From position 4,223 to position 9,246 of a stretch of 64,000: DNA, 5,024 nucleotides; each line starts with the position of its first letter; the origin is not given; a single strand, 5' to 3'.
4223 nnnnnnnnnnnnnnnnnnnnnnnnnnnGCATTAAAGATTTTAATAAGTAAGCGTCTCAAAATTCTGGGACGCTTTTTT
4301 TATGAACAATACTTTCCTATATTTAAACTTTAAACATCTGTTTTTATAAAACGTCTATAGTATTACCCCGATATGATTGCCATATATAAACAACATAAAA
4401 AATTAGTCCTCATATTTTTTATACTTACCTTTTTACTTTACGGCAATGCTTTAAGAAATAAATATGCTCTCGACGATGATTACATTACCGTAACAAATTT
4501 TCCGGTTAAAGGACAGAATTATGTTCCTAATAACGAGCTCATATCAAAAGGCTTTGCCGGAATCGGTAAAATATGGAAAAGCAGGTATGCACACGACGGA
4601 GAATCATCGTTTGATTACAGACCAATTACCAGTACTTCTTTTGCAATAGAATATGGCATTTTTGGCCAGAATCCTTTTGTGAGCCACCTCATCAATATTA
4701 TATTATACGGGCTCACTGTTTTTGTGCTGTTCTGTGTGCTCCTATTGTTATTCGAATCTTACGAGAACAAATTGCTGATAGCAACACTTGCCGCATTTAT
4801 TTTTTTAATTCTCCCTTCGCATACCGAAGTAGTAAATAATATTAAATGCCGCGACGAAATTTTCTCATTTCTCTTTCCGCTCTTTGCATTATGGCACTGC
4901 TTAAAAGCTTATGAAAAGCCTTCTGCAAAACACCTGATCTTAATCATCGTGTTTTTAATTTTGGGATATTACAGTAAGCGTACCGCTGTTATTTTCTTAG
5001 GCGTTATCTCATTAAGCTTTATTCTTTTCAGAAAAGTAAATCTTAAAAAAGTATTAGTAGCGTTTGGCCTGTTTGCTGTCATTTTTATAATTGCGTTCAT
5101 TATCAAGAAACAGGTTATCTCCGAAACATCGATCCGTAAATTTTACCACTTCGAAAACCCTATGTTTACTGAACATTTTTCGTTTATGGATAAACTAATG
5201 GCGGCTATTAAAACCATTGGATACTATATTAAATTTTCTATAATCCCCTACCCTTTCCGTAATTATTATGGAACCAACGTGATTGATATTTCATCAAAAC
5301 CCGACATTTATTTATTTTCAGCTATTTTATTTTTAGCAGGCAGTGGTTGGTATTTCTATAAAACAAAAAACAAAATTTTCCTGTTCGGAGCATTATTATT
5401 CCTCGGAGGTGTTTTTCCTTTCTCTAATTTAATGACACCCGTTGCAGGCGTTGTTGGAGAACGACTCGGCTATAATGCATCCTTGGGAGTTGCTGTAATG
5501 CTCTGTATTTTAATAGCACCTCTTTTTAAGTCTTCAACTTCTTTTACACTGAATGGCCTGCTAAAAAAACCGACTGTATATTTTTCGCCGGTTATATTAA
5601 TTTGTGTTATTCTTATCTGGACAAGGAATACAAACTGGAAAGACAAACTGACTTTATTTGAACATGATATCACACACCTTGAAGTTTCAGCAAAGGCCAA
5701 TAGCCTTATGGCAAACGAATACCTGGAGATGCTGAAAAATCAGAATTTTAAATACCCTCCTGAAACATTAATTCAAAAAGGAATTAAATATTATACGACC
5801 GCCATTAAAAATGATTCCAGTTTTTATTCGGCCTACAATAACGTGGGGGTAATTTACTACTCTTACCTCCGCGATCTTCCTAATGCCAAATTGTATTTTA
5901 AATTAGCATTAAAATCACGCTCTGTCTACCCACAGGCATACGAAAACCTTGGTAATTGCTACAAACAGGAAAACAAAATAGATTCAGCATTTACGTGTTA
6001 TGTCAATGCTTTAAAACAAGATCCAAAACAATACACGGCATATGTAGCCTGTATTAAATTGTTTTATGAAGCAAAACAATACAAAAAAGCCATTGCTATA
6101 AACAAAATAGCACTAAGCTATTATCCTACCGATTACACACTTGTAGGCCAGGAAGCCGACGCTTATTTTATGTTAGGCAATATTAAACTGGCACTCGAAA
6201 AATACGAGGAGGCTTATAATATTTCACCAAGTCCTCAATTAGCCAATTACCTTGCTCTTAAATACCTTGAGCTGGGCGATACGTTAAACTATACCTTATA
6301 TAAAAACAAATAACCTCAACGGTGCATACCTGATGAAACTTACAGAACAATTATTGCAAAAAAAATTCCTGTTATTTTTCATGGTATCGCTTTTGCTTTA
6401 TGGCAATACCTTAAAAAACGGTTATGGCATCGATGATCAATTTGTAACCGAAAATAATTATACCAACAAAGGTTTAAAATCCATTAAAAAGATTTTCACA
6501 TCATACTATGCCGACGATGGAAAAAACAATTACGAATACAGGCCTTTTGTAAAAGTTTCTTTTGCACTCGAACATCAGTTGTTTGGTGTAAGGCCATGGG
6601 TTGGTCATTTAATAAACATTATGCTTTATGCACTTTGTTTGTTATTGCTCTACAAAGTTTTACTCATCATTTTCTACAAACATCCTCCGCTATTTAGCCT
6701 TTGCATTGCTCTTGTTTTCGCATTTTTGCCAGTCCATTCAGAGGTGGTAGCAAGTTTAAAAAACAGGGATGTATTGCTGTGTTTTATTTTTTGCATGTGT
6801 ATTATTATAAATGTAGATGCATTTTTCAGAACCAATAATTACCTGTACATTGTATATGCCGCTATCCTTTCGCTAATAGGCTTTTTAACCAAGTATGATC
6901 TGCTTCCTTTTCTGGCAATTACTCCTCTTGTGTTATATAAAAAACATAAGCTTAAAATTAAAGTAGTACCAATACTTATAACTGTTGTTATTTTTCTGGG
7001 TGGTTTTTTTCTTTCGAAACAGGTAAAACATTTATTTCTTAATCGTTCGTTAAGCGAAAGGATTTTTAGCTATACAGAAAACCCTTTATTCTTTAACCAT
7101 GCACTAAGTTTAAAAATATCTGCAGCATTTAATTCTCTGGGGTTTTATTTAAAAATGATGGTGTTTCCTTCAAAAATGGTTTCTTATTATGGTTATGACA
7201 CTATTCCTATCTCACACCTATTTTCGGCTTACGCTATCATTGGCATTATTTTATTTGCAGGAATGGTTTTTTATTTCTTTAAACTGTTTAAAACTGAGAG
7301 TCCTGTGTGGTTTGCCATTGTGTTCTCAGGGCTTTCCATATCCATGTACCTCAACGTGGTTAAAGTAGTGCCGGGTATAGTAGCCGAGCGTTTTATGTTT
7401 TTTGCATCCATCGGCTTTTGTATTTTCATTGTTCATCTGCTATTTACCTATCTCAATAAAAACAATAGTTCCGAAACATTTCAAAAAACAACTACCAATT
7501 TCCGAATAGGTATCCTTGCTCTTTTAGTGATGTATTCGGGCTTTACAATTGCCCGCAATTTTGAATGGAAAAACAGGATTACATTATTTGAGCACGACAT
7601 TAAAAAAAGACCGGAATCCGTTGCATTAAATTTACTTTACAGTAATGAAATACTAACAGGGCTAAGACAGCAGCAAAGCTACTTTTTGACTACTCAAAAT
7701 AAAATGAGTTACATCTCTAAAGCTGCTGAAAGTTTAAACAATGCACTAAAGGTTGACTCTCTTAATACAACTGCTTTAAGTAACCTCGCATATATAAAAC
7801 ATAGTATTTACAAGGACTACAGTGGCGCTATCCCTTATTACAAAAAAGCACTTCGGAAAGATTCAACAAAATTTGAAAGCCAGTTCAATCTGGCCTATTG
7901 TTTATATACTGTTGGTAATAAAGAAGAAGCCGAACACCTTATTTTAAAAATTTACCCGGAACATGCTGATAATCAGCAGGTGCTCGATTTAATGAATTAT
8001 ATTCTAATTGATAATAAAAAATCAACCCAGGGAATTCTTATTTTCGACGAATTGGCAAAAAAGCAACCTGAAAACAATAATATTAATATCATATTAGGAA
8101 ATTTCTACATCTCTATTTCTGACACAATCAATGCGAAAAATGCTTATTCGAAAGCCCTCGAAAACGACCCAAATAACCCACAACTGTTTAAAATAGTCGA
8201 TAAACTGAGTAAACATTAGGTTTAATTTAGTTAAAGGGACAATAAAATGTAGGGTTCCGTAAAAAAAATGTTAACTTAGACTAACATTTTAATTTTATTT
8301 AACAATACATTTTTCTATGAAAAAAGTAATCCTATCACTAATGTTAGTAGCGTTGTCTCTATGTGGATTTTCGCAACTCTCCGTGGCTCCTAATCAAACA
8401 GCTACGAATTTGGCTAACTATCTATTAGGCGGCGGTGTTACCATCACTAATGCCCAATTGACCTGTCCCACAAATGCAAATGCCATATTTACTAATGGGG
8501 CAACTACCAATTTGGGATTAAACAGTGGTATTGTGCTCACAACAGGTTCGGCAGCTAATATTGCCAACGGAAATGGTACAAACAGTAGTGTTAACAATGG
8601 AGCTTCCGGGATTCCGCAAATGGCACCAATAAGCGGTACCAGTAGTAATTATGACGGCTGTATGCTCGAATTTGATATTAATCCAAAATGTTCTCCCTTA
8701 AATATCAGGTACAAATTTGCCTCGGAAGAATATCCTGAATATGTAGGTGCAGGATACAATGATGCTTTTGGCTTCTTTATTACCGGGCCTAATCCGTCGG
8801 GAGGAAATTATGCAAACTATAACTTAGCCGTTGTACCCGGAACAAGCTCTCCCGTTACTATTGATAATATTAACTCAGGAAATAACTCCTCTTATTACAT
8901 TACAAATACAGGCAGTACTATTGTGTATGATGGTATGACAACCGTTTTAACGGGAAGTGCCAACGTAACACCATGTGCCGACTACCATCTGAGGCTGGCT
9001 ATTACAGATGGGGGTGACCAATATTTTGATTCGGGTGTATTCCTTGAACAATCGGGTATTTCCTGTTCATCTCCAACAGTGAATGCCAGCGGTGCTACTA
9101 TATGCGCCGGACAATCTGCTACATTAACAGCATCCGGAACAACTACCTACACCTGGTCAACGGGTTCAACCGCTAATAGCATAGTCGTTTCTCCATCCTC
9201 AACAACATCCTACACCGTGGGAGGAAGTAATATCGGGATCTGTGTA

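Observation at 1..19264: Candidate dedicated lipid-linked glycosylation system for giant T9SS surface proteins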

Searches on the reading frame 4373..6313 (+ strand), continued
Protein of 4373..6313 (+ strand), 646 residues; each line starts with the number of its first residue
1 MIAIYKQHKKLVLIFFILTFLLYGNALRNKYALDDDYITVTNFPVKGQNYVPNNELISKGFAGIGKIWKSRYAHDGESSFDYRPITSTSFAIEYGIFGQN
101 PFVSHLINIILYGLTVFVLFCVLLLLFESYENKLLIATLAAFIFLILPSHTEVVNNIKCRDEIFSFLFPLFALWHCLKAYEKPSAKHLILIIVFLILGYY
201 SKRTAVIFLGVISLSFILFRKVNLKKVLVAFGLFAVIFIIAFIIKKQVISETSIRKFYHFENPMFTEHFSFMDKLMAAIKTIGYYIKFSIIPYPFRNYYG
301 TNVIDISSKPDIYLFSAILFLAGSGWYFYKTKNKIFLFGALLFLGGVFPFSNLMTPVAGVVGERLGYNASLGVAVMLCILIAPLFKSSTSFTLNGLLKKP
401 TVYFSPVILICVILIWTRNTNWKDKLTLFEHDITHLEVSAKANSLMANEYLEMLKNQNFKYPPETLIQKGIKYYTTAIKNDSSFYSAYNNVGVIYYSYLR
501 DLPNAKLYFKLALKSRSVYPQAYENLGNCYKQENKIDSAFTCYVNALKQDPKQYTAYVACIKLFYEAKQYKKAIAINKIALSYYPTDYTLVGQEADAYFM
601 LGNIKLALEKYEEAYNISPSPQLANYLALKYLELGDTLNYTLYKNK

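Call 76: search_protein_families(library=pfam, proteins=[L046:6029-9814:+, L057:2-4486:-, L043:15598-21627:+, L046:2514-4220:-, L044:12061-16263:+, L051:4449-9791:-], max_evalue=0.001)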
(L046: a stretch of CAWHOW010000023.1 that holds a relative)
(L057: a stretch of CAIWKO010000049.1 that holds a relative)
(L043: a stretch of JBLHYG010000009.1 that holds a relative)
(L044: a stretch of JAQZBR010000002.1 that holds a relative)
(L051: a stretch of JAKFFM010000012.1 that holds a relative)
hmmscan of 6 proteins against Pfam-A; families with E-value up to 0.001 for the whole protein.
L046:6029-9814:+ (1261 aa): 6 families
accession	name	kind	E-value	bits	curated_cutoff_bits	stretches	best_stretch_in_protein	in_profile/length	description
PF19408.5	PKD_6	-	5.5e-25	88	25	1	101-177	4-81/82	PKD-like domain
PF19081.6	Ig_7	-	2.7e-19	69.7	27.3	2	184-268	1-83/84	Ig-like domain CHU_C associated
PF18911.6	PKD_4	-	1.1e-12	48.3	27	1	1113-1163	29-79/85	PKD domain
PF18962.6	Por_Secre_tail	-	7.6e-11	42.6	27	1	1184-1258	1-73/75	Secretion system C-terminal sorting domain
PF00801.26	PKD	-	1.8e-10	41.1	23.5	1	1103-1165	11-78/80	PKD domain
PF24312.1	Ig-like_POM152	-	2.5e-06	28.2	27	0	442-468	56-82/89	Nucleoporin POM152, Ig-like domain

L057:2-4486:- (1495 aa): 6 families
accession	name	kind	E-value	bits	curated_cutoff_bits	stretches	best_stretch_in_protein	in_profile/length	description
PF18911.6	PKD_4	-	3.4e-141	460.1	27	11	747-828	4-83/85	PKD domain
PF00801.26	PKD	-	1.9e-83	275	23.5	10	755-814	10-67/80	PKD domain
PF19406.5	PKD_5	-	2.9e-15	56.4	25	2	1378-1464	1-87/88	PKD-like domain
PF22352.2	K319L-like_PKD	-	3.1e-08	33.9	27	0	931-995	11-75/84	K319L-like, PKD domain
PF16820.11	PKD_3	-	8.6e-06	26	26.3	0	257-292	33-66/68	PKD-like domain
PF08329.16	ChitinaseA_N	-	1.9e-05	24.8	21.2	0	879-915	68-104/133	Chitinase A, N-terminal domain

L043:15598-21627:+ (2010 aa): 10 families
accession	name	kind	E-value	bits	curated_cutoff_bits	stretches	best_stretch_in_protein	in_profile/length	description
PF16403.11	Bact_surface_Ig-like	-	5.5e-35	119.7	27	0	1979-2005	40-66/71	Bacterial surface protein, Ig-like domain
PF07523.18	Big_3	-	5.3e-34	116.8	21.2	0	1979-2008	42-68/68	Bacterial Ig-like domain (group 3)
PF04862.18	DUF642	-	6.8e-21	75.1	27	0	1906-1940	78-111/157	Protein of unknown function (DUF642)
PF05660.16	DUF807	-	1.6e-19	70.7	25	0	1174-1216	28-70/142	Coxiella burnetii protein of unknown function (DUF807)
PF13573.12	SprB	-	7e-14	51.6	28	1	275-306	3-34/37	SprB repeat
PF19671.4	DUF6174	-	9.6e-08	32.8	23.8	0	1984-2009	13-40/122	Family of unknown function (DUF6174)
PF03413.25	PepSY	-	1.7e-07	31.9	24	0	947-970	32-51/60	Peptidase propeptide and YPEB domain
PF02368.24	Big_2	-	2.3e-07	31.1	22.8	1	589-645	17-77/79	Bacterial Ig-like domain (group 2)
PF24312.1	Ig-like_POM152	-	6.5e-07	30.1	27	0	860-880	61-81/89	Nucleoporin POM152, Ig-like domain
PF05345.18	He_PIG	-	1.3e-05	26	24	0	681-728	44-93/96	Putative Ig domain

L046:2514-4220:- (568 aa): 3 families
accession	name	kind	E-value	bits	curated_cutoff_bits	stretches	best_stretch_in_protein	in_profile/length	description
PF18962.6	Por_Secre_tail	-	4.3e-14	53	27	1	498-565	2-73/75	Secretion system C-terminal sorting domain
PF00932.25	LTD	-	7.2e-11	42.9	34.3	1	301-421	4-108/109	Lamin Tail Domain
PF13585.12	CHU_C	-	0.00077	20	27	0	514-559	28-76/86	CHU_C Type IX secretion signal domain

L044:12061-16263:+ (1400 aa): 5 families
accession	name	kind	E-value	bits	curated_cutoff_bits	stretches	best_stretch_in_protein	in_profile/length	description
PF19406.5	PKD_5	-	8.5e-47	157.5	25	4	960-1047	1-88/88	PKD-like domain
PF19408.5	PKD_6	-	6.5e-36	123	25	2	179-256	2-82/82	PKD-like domain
PF13585.12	CHU_C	-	1.8e-16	60.5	27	1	1313-1395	2-83/86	CHU_C Type IX secretion signal domain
PF19081.6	Ig_7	-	5.5e-09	36.7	27.3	1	265-345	4-83/84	Ig-like domain CHU_C associated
PF18911.6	PKD_4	-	2.1e-07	31.3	27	1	1242-1303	18-80/85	PKD domain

L051:4449-9791:- (1780 aa): 5 families
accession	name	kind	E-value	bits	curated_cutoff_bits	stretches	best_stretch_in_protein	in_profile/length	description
PF13573.12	SprB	-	1.1e-148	483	28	17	1079-1114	2-37/37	SprB repeat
PF23585.1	DUF7137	-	1.2e-22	80.5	27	0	542-607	34-102/137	Domain of unknown function (DUF7137)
PF13585.12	CHU_C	-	2.7e-19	69.5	27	1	1694-1778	3-86/86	CHU_C Type IX secretion signal domain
PF18911.6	PKD_4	-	4.3e-12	46.4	27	1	1610-1681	3-79/85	PKD domain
PF06832.18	BiPBP_C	-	1.7e-08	34.6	26.8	0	843-916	9-90/90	Penicillin-Binding Protein C-terminus Family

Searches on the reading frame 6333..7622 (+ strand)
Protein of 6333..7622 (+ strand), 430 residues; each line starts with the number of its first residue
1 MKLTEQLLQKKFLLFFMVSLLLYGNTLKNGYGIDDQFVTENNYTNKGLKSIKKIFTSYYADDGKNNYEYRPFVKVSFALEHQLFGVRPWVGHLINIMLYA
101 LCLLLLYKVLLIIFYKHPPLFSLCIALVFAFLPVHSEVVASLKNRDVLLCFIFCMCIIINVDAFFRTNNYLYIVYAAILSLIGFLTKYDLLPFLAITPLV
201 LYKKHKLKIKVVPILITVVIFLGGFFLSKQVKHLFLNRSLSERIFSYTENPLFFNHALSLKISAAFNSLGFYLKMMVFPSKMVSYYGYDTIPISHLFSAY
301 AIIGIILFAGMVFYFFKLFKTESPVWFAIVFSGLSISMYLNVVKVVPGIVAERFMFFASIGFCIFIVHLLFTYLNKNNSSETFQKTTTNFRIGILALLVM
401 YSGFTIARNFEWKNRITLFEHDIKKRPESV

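Call 31: search_protein_families(library=pfam, proteins=[window:6333-7622:+], max_evalue=1)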
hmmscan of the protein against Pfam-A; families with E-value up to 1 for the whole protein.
seq(430 aa): 2 families
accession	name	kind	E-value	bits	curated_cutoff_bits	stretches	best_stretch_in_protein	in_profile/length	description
PF19332.4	RNF180_C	-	0.025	15.4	27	0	266-316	50-100/101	E3 ubiquitin-protein ligase RNF180 C-terminus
PF08409.16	TMTC_DUF1736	-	0.19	12.1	27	0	245-310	7-72/75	Protein O-mannosyl-transferase TMTC, DUF1736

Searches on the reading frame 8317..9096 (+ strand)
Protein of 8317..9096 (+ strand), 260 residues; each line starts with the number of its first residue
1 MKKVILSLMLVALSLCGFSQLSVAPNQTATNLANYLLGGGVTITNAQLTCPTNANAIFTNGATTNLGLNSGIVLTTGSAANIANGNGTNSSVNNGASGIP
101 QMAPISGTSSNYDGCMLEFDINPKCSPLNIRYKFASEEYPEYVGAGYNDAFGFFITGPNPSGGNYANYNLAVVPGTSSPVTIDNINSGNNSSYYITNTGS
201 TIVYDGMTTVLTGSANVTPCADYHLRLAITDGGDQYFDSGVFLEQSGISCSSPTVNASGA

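Call 66: find_homologous_proteins(query=window:8317-9096:+, max_evalue=1e-10)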
Query window:8317-9096:+ (260 aa): 187 proteins with E <= 1e-10 among 6673 candidates; the best 120 are listed.
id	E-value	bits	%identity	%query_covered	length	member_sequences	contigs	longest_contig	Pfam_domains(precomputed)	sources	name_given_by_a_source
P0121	1.2e-127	443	79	99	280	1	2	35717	PF26766.1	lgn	-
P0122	3.5e-122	425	78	99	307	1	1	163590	PF26766.1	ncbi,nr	ncbi:MAG: choice-of-anchor L domain-containing protein [Bacteroidetes bacterium]|nr:choice-of-anchor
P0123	2.2e-66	242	51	94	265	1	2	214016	PF26766.1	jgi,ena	jgi:hypothetical protein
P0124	5.5e-61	224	50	86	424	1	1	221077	PF26766.1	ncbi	ncbi:hypothetical protein FRY74_12385, partial [Vicingus serpentipes]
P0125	1.3e-60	223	47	94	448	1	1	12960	PF26766.1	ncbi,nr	ncbi:MAG: choice-of-anchor L domain-containing protein, partial [Flavobacteriales bacterium]|nr:choi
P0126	1.4e-60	223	47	96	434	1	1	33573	PF26766.1,PF19081.7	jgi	jgi:hypothetical protein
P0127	2.4e-60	222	47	96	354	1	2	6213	PF26766.1,PF18962.8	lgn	-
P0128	3.7e-59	218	46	86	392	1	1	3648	PF26766.1,PF13573.13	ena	-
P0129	8.4e-59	217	49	96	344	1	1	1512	PF26766.1,PF18962.8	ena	-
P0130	1.0e-58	217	46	98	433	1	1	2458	PF26766.1,PF18962.8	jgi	jgi:hypothetical protein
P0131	1.0e-58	217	48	97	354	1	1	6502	PF26766.1,PF18962.8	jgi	jgi:hypothetical protein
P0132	2.0e-58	216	45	96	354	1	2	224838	PF26766.1,PF18962.8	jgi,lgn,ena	-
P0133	7.3e-58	214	46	92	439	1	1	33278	PF26766.1,PF18962.8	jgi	jgi:hypothetical protein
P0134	6.1e-57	211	44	98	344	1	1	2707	PF26766.1,PF18962.8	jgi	jgi:hypothetical protein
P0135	1.5e-56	210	45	97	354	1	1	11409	PF26766.1,PF18962.8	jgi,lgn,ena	-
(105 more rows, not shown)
